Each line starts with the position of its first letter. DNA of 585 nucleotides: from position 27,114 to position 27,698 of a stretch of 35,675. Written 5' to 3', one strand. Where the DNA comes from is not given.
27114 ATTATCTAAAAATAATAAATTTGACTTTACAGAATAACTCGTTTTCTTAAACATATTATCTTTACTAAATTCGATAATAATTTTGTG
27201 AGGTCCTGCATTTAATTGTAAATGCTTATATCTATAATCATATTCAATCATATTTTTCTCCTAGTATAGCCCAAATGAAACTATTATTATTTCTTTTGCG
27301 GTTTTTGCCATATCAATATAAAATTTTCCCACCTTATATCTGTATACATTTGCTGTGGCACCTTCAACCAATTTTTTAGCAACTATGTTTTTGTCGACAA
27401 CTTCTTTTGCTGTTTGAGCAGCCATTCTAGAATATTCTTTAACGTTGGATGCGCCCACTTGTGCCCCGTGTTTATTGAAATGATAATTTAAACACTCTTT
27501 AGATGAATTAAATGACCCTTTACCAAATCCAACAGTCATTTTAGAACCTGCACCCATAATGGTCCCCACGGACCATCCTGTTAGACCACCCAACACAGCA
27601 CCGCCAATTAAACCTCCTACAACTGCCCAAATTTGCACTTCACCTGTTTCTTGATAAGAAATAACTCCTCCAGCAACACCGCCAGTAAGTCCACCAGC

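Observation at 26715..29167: Unclassified protease / glycine-zipper toxin-like protein / immunity-like cassette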

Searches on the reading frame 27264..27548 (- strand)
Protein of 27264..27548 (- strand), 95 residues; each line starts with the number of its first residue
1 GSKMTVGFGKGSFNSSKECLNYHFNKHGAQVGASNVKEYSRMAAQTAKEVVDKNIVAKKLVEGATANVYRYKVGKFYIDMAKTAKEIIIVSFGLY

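Call 16: search_solved_structures(query=window:27264-27548:-, max_evalue=10, show_alignments=3)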
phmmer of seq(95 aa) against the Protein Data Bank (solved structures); distinct sequences matched with E-value up to 10: 0.

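Call 21: find_homologous_proteins(query=window:27264-27527:-, max_evalue=0.01)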
Query seq(88 aa) (88 aa): 4 proteins with E <= 0.01 among 6 candidates.
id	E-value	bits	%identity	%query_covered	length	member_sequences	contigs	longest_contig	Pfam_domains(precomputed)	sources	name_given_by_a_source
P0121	1.2e-27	113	63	99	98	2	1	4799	-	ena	-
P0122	1.3e-11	62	70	60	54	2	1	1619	-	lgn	-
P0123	2.6e-11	61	68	60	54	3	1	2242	-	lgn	-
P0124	5.3e-11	60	60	60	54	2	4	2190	-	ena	-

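Call 22: search_protein_families(library=pfam, proteins=[window:27264-27548:-], max_evalue=1)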
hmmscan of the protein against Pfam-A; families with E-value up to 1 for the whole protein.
seq(95 aa): 3 families
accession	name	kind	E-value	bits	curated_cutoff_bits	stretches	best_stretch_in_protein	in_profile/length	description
PF08529.16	NusA_N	-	0.037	14.7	23.8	1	28-55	87-113/119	NusA N-terminal domain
PF07237.17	DUF1428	-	0.061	14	27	1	30-94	9-71/102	Protein of unknown function (DUF1428)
PF10154.14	Fy-3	-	0.096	12.2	25.8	1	12-78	304-369/498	Ferry endosomal RAB5 effector complex subunit 3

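Call 37: predict_structure(alignment_id=A3)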
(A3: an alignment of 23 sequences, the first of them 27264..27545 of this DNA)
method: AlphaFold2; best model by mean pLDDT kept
length: 94 residues; sequences in the alignment: 23
mean_pLDDT: 95.8   pTM: 0.87
mean pLDDT of the five models: 95.8, 95.2, 94.5, 91.8, 82.2
residues with pLDDT >= 90: 88; 70-90: 5; 50-70: 1; < 50: 0
segments of 3 or more residues with pLDDT < 50: none
pLDDT, mean of each block of 10 residues (from residue 1): 89 96 97 98 98 97 94 98 95 96
secondary structure, 60 per line:
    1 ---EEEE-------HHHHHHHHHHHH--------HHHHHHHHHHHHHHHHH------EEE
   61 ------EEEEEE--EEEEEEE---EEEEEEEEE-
elements in order: E4-7 H15-26 H35-51 E58-60 E67-72 E75-81 E85-93

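Call 40: fold_search(model_id=the predicted structure, library=pdb)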
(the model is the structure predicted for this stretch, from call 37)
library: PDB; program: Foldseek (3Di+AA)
matches with E <= 10: 478; with E <= 0.001: 0
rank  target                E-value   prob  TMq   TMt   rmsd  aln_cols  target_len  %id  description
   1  6xrw_C                1.4e-02  0.98  0.48  0.48   5.0        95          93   14  Chromosomal ParDE TA system from P. aeruginosa (released 2021-07-28)
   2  8c26_A                2.4e-02  0.91  0.40  0.42   5.5       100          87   12  ParDE2 toxin-antitoxin complex from Mycobacterium tuberculosis (rv2142A-rv2142c) (released 2023-12-20)
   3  4lsy_A                2.5e-02  0.97  0.50  0.52   4.7        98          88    9  Crystal structure of copper-bound L66S mutant toxin from Helicobacter pylori (released 2014-02-05)
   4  2a6r_C                2.5e-02  0.97  0.49  0.53   5.1        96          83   10  Crystal structure of YoeB under PEG condition (released 2005-08-23)
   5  2khe_MODEL_1_A        2.5e-02  0.92  0.42  0.44   4.9       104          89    9  Solution Structure of the Bacterial Toxin Rele from Thermus Thermophilus HB8 (released 2010-03-31)
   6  3g5o_B                2.9e-02  0.98  0.53  0.59   4.2        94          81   15  The crystal structure of the toxin-antitoxin complex RelBE2 (Rv2865-2866) from Mycobacterium tuberculosis (released 2009-04-14)
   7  9g12_B                2.9e-02  0.92  0.43  0.47   5.1        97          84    9  Mycobacterium tuberculosis RelBE1 toxin-antitoxin system; rv1247c (relB1 antitoxin), rv1246c (relE1 toxin) (released 2025-12-17)
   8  6x0a_C                3.1e-02  0.98  0.52  0.53   4.8        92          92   11  X-ray structure of a chimeric ParDE toxin-antitoxin complex from Mesorhizobium opportunistum (released 2020-11-25)
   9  4ltt                  3.1e-02  0.96  0.49  0.50   4.9        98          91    9  Crystal structure of native apo toxin from Helicobacter pylori (released 2014-02-05)
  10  6xrw_A                3.1e-02  0.96  0.51  0.52   4.7        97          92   12  Chromosomal ParDE TA system from P. aeruginosa (released 2021-07-28)
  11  3bpq_B                3.1e-02  0.93  0.35  0.38   4.4        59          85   20  Crystal Structure of RelB-RelE antitoxin-toxin complex from Methanococcus jannaschii (released 2008-12-23)
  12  6af4_C                3.3e-02  0.82  0.42  0.37   5.8        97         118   11  Toxin-Antitoxin module from Streptococcus pneumoniae (released 2019-08-14)
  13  6af4_A                4.5e-02  0.77  0.42  0.35   6.2       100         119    8  Toxin-Antitoxin module from Streptococcus pneumoniae (released 2019-08-14)
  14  7m5f_C                5.1e-02  0.72  0.40  0.34   4.8        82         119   18  Contact-dependent inhibition system from Serratia marcescens BWH57 (released 2021-05-12)
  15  3g5o_C                5.4e-02  0.93  0.49  0.52   4.3       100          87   12  The crystal structure of the toxin-antitoxin complex RelBE2 (Rv2865-2866) from Mycobacterium tuberculosis (released 2009-04-14)
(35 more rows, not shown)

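Call 41: search_protein_representatives(alignment_id=A3)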
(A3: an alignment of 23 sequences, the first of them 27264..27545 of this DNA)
Query: 23 sequences, 94 profile positions. Proteins with E-value up to 0.001 (for the whole library): 475; up to 1e-10: 146; up to 1e-30: 6. The best 150 are listed.
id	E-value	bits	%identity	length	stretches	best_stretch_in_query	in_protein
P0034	1.0e-41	157.4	-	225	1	1-94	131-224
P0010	1.9e-41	156.5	-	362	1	2-94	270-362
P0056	1.0e-35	138.1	-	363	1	1-93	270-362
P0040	1.2e-35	137.9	-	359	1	2-94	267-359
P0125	2.6e-35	136.8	-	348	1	3-94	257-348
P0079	1.9e-33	130.9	-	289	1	3-94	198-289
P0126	1.5e-30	121.6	-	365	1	4-92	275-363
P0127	2.6e-30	120.8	-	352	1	4-93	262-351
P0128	6.4e-30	119.5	-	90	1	5-85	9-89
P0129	1.7e-29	118.2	-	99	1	11-94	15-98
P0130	2.9e-28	114.2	-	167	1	2-93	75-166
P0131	7.2e-23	96.9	-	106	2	2-37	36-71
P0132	1.4e-20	89.6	-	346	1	5-92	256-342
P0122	8.2e-20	87.1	-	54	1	41-94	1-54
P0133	7.5e-19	84.1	-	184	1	7-80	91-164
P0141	5.5e-17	78.1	-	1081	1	6-92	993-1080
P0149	2.0e-15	73.1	-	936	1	3-92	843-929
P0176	1.1e-13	67.5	-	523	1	6-94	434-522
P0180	1.8e-13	66.8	-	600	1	6-92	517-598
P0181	2.1e-13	66.6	-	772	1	7-92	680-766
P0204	2.5e-12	63.2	-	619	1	7-92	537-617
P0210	4.0e-12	62.5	-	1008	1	6-92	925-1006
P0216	5.6e-12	62.0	-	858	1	6-92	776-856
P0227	1.1e-11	61.0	-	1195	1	7-92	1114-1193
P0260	8.6e-11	58.2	-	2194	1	7-92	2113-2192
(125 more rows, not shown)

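Call 42: search_protein_families(library=pfam, proteins=[P0141, P0149, P0181, P0210, P0227, P0260, P0180, P0176, P0216, P0204], max_evalue=0.001)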
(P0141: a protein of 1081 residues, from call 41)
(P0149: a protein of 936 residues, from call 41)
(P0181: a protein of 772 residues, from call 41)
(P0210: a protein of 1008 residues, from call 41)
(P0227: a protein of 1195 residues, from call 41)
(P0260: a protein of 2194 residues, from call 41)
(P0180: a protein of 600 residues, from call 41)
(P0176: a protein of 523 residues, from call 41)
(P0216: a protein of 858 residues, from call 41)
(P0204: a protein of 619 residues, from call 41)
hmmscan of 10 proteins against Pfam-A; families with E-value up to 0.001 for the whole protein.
P0141 (1081 aa): 3 families
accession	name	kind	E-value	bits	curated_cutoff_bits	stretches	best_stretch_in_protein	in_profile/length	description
PF13402.12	Peptidase_M60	-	8.7e-09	35.7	25.8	1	535-699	100-266/275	Peptidase M60, enhancin and enhancin-like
PF00041.27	fn3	-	2.6e-08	34.4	25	0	281-354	10-75/84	Fibronectin type III domain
PF25059.1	FN3_DSCAM-DSCAML_C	-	3.2e-08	34.2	39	0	306-363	26-81/89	DSCAM/DSCAML C-terminal Fn3-like domain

P0149 (936 aa): 1 family
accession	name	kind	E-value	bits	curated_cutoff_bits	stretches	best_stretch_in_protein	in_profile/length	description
PF05593.20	RHS_repeat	-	0.00022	22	22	0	366-397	2-32/38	RHS Repeat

P0181 (772 aa): 0 families

P0210 (1008 aa): 1 family
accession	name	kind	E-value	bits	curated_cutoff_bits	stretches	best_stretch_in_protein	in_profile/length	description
PF05593.20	RHS_repeat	-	9.5e-42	141.1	22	7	188-223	1-36/38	RHS Repeat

P0227 (1195 aa): 1 family
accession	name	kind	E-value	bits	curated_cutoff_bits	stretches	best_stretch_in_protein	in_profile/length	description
PF05593.20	RHS_repeat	-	2.3e-81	267.3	22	8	409-445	1-37/38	RHS Repeat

P0260 (2194 aa): 6 families
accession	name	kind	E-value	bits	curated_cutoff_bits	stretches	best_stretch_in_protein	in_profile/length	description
PF05593.20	RHS_repeat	-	7.4e-53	176.4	22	2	1432-1467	2-37/38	RHS Repeat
PF07591.16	PT-HINT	-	8.6e-24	84.8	27.7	1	1981-2107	2-136/137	Pretoxin HINT domain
PF24517.2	CBM96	-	3.8e-19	69.5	26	1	282-440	4-162/164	Carbohydrate-binding module family 96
PF20148.4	DUF6531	-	5.5e-15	55.9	24.1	1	457-529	2-69/74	Domain of unknown function (DUF6531)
PF13403.11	Hint_2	-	1.6e-06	29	28.4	1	1974-2006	2-34/147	Hint domain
PF00688.24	TGFb_propeptide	-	0.0007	19.8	25.8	0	322-423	114-218/242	TGF-beta propeptide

P0180 (600 aa): 6 families
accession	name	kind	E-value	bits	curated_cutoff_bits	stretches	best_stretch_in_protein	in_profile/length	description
PF07591.16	PT-HINT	-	1.7e-31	109.7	27.7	1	387-512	2-136/137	Pretoxin HINT domain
PF13403.11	Hint_2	-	1.3e-09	39.1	28.4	1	380-417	2-39/147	Hint domain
PF25023.1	TEN_YD-shell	-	1.7e-08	33.5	50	1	129-232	786-892/909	Teneurin YD-shell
PF14890.11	Intein_splicing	-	3.8e-08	33.7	35.8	1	387-470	2-94/155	Intein splicing domain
PF01079.26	Hint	-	1.9e-07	31.3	29.7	1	375-430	8-63/213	Hint module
PF05203.21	Hom_end_hint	-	5.8e-05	23.6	32.1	1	380-434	1-50/228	Hom_end-associated Hint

P0176 (523 aa): 5 families
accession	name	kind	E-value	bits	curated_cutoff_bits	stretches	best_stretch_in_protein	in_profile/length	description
PF07591.16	PT-HINT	-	3.1e-24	86.2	27.7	1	302-430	1-136/137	Pretoxin HINT domain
PF14890.11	Intein_splicing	-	4.1e-08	33.6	35.8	1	307-388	5-95/155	Intein splicing domain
PF01079.26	Hint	-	9.6e-08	32.3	29.7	1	293-396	10-125/213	Hint module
PF13403.11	Hint_2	-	1.1e-05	26.3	28.4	1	296-328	2-34/147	Hint domain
PF17780.6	OCRE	-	2.8e-05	24.5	24.7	1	84-121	4-43/52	OCRE domain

P0216 (858 aa): 3 families
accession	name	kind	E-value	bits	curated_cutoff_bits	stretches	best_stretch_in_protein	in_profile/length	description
PF07591.16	PT-HINT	-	4.2e-19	69.6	27.7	1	575-706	2-137/137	Pretoxin HINT domain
PF13403.11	Hint_2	-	2.2e-05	25.3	28.4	1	568-599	2-33/147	Hint domain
PF14890.11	Intein_splicing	-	5.9e-05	23.3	35.8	0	625-658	56-93/155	Intein splicing domain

P0204 (619 aa): 1 family
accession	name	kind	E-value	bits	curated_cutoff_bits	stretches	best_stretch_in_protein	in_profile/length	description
PF05593.20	RHS_repeat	-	3e-23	82.1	22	4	14-51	1-37/38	RHS Repeat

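Call 67: search_solved_structures(query=A3, max_evalue=10, show_alignments=3)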
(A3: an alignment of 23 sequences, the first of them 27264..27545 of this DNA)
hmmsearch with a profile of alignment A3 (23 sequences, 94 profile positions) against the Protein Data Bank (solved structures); distinct sequences matched with E-value up to 10: 7.
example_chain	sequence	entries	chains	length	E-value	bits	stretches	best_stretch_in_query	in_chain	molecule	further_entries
9jyz_1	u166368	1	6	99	0.038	17.6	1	33-87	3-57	Protein 7.3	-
8ey4_A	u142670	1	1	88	0.3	14.8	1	22-45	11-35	PT-VENN domain-containing protein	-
6nbu_A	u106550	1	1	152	0.37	14.5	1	22-68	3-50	CRISPR-associated protein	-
8fbi_A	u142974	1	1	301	0.49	14.1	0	28-59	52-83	KWOCA_39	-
5cwo_A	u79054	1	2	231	1.9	12.2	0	28-59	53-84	Designed helical repeat protein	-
9v39_A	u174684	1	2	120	2.8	11.7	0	30-67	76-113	De novo designed serotonin binder SROb2_30, chain A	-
6gv8_A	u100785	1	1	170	3.4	11.4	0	33-67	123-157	Hyperosmolarity resistance protein Emb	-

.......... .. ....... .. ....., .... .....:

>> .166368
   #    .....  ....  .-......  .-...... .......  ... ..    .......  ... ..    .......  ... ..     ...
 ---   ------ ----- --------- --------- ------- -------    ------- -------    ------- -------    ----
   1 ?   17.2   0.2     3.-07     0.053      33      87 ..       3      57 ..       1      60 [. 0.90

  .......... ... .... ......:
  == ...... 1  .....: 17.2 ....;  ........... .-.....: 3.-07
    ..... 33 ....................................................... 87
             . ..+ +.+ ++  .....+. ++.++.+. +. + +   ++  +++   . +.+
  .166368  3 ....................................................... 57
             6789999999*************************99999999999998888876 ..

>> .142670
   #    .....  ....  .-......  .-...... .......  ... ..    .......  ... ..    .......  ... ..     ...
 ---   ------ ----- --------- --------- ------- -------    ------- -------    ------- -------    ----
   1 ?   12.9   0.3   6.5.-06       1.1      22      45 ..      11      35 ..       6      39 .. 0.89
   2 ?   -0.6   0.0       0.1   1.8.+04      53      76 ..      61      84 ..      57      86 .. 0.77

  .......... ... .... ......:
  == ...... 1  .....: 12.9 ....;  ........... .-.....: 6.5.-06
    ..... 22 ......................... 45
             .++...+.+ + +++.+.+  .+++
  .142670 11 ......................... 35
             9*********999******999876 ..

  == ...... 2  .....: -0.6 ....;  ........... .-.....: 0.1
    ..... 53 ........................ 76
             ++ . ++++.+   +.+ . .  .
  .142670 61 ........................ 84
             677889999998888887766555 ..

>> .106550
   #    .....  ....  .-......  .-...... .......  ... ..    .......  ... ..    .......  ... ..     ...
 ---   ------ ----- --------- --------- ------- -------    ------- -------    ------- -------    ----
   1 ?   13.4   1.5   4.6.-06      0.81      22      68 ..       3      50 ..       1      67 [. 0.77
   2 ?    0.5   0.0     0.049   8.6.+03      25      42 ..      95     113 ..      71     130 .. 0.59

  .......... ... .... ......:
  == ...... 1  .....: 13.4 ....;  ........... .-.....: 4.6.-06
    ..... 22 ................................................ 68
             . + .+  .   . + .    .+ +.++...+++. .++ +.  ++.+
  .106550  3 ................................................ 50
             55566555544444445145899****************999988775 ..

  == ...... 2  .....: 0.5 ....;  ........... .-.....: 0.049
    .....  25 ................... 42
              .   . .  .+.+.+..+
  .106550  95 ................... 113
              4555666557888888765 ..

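Call 74: search_protein_families(library=pfam, alignment_id=A5, max_evalue=0.01)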
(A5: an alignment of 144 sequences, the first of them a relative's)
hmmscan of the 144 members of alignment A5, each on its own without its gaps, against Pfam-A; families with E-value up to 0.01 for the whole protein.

A. member 1, P0125 (348 aa): 0 families

B. families by the number of members that match (of 144 scanned): 39 families (the first 25 are shown)
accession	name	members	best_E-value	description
PF07591.16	PT-HINT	30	8.1e-35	Pretoxin HINT domain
PF14890.11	Intein_splicing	22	1.6e-11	Intein splicing domain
PF05593.20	RHS_repeat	15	2.3e-81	RHS Repeat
PF13403.11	Hint_2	15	1.3e-09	Hint domain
PF01079.26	Hint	10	9.6e-08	Hint module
PF08517.17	AXH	8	1.7e-05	Ataxin-1 and HBP1 module (AXH)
PF05203.21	Hom_end_hint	3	1.7e-05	Hom_end-associated Hint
PF00082.27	Peptidase_S8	2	1.4e-62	Subtilase family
PF25023.1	TEN_YD-shell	2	1.7e-08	Teneurin YD-shell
PF00041.27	fn3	2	2.6e-08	Fibronectin type III domain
PF03527.20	RHS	2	7.2e-08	RHS protein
PF04830.18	DUF637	2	2.9e-05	Possible hemagglutinin (DUF637)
PF05860.19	TPS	1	7.9e-47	TPS secretion domain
PF24517.2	CBM96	1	3.8e-19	Carbohydrate-binding module family 96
PF04829.18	PT-VENN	1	6.4e-19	Pre-toxin domain with VENN motif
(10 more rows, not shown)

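Call 75: search_solved_structures(query=A5, max_evalue=1, show_alignments=2)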
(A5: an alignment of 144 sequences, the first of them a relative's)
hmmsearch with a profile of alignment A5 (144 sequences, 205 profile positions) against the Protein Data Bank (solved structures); distinct sequences matched with E-value up to 1: 2.
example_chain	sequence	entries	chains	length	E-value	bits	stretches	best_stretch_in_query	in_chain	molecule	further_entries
8ey4_A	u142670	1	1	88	0.024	17.4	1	130-172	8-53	PT-VENN domain-containing protein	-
2lwy_A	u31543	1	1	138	0.04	16.7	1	61-109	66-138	BACTERIAL INTEIN-LIKE DOMAIN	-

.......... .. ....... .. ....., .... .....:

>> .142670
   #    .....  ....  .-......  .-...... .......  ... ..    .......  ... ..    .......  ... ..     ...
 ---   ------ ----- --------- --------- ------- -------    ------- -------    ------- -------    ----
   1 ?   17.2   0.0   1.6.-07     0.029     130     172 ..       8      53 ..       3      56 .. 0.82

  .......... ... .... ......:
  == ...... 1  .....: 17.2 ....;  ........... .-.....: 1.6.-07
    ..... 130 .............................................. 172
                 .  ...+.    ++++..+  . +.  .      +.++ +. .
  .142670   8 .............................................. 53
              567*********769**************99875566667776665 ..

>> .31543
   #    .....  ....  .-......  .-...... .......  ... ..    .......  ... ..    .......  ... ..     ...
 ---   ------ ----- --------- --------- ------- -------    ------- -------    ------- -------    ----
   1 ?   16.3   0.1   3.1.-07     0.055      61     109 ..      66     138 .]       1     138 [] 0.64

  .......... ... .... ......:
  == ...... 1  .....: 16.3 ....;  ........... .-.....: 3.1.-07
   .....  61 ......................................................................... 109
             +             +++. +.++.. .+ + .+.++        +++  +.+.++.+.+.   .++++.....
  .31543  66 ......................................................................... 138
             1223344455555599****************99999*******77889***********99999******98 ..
